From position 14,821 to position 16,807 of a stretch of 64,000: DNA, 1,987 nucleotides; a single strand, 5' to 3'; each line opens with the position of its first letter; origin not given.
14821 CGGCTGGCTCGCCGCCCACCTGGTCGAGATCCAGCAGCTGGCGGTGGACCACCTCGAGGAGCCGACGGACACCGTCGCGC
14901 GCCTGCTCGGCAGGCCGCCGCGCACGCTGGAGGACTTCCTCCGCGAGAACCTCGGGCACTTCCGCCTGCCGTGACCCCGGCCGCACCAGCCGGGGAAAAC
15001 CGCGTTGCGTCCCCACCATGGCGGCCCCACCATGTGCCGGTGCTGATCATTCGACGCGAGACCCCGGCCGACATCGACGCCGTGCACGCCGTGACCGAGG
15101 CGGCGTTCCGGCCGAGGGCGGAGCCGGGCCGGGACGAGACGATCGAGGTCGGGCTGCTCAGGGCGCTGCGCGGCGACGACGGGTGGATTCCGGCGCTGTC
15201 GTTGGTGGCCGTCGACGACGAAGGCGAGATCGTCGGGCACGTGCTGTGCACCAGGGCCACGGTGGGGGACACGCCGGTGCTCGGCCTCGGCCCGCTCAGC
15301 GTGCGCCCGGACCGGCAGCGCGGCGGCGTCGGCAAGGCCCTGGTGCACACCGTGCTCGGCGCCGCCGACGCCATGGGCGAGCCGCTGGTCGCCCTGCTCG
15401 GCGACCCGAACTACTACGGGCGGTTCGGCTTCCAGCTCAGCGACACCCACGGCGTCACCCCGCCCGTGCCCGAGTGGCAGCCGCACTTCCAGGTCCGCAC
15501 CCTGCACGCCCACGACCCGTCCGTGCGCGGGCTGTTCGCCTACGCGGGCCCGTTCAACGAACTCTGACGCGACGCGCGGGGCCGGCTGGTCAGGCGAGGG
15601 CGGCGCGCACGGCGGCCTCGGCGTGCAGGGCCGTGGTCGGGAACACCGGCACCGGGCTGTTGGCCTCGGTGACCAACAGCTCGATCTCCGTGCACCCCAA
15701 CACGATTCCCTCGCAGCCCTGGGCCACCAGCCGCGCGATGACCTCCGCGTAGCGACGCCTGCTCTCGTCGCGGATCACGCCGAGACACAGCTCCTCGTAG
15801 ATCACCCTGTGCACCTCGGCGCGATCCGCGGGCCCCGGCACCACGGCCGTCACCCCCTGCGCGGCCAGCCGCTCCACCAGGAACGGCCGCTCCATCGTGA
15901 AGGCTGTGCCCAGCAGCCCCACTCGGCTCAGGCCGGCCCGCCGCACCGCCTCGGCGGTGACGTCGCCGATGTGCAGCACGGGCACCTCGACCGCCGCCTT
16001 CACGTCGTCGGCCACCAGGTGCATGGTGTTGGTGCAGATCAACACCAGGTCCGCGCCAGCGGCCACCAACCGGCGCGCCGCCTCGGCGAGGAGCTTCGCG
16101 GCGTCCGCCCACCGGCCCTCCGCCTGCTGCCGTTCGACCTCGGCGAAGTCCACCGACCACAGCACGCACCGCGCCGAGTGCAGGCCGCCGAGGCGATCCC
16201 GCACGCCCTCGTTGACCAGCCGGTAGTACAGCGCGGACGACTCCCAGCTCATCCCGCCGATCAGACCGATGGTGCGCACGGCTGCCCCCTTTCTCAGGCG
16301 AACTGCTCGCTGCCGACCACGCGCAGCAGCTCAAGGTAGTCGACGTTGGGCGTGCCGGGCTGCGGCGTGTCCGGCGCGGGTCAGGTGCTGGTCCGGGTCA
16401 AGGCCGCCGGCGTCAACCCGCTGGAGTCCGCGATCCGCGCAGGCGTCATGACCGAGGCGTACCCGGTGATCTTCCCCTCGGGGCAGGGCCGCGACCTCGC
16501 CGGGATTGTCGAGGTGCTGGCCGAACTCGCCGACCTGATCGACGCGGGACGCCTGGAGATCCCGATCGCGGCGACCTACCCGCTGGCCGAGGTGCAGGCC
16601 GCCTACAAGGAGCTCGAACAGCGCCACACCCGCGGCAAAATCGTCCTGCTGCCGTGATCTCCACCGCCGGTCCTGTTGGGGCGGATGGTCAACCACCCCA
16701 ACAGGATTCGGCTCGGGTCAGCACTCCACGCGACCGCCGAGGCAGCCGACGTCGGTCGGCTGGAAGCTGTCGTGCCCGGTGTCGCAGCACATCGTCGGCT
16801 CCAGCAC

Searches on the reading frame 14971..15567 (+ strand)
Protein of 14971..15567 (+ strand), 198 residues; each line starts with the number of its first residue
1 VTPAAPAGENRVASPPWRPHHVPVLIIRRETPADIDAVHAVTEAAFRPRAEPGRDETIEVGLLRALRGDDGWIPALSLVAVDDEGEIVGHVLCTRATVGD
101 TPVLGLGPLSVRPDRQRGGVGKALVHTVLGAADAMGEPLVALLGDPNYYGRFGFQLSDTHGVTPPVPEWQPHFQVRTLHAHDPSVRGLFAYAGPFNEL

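Call 3: search_protein_families(library=pfam, proteins=[window:14971-15567:+], max_evalue=0.01)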
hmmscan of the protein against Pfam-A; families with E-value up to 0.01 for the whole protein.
window:14971-15567:+ (198 aa): 4 families
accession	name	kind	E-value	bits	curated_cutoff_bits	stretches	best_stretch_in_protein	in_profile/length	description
PF13527.13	Acetyltransf_9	-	2.5e-09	37.6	25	1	27-156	2-126/127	Acetyltransferase (GNAT) domain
PF00583.31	Acetyltransf_1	-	4.9e-08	33.7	20.7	1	74-154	31-116/116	Acetyltransferase (GNAT) family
PF13508.13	Acetyltransf_7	-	3.6e-07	30.9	27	1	78-155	6-83/84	Acetyltransferase (GNAT) domain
PF13673.13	Acetyltransf_10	-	0.0023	18.4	23.6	1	77-135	32-83/128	Acetyltransferase (GNAT) domain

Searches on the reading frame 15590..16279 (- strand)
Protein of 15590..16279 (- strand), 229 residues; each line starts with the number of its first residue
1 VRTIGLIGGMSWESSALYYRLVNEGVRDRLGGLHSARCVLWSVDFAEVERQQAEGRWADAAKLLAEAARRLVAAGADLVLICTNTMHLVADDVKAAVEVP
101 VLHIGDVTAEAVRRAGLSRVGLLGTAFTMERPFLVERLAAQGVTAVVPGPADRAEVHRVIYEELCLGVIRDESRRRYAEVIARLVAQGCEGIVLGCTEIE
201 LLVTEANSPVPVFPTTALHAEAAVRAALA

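Call 3: search_protein_families(library=pfam, proteins=[window:15590-16279:-], max_evalue=0.01)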
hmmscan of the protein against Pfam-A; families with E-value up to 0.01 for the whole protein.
window:15590-16279:- (229 aa): 3 families
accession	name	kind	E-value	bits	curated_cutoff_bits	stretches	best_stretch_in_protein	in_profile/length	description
PF01177.27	Asp_Glu_race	-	1.5e-46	159.3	31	1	7-223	1-211/211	Asp/Glu/Hydantoin racemase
PF02548.21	Pantoate_transf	-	0.0031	17.4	28.7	1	52-105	151-203/259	Ketopantoate hydroxymethyltransferase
PF16822.11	ALGX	-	0.0055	16.8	26.5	0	135-189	36-87/268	SGNH hydrolase-like domain, acetyltransferase AlgX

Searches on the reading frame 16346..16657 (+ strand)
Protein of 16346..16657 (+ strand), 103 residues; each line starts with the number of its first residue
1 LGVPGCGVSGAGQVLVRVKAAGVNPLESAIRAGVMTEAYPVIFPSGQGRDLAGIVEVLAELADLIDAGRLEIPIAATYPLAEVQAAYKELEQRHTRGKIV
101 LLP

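Call 3: search_protein_families(library=pfam, proteins=[window:16346-16657:+], max_evalue=0.01)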
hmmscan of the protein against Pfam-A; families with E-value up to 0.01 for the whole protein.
window:16346-16657:+ (103 aa): 2 families
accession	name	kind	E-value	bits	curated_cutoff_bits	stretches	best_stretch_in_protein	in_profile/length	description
PF13602.12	ADH_zinc_N_2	-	1.4e-14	55.6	27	1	22-101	59-134/134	Zinc-binding dehydrogenase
PF08240.17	ADH_N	-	2.7e-06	28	23.5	1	10-62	1-51/104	Alcohol dehydrogenase GroES-like domain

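Call 4: search_protein_families(library=ncbifam, proteins=[window:16346-16657:+], max_evalue=0.01)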
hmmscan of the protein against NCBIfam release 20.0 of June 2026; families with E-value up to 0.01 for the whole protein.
window:16346-16657:+ (103 aa): 5 families
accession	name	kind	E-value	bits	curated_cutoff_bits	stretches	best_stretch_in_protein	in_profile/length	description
TIGR02824.1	quinone_pig3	subfamily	1.9e-09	37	296.8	1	57-101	279-323/325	putative NAD(P)H quinone oxidoreductase, PIG3 family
NF008024.0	PRK10754.1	subfamily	7.1e-08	31.8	348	2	59-103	281-327/327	NADPH:quinone reductase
TIGR02817.1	adh_fam_1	subfamily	2.3e-07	30.6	284.05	1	49-101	278-333/336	zinc-binding alcohol dehydrogenase family protein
TIGR01751.1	crot-CoA-red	equivalog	0.0045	15.7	378.55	0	51-102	336-386/398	crotonyl-CoA carboxylase/reductase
TIGR03451.1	mycoS_dep_FDH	equivalog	0.0084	14.9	512.9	1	9-68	24-79/358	S-(hydroxymethyl)mycothiol dehydrogenase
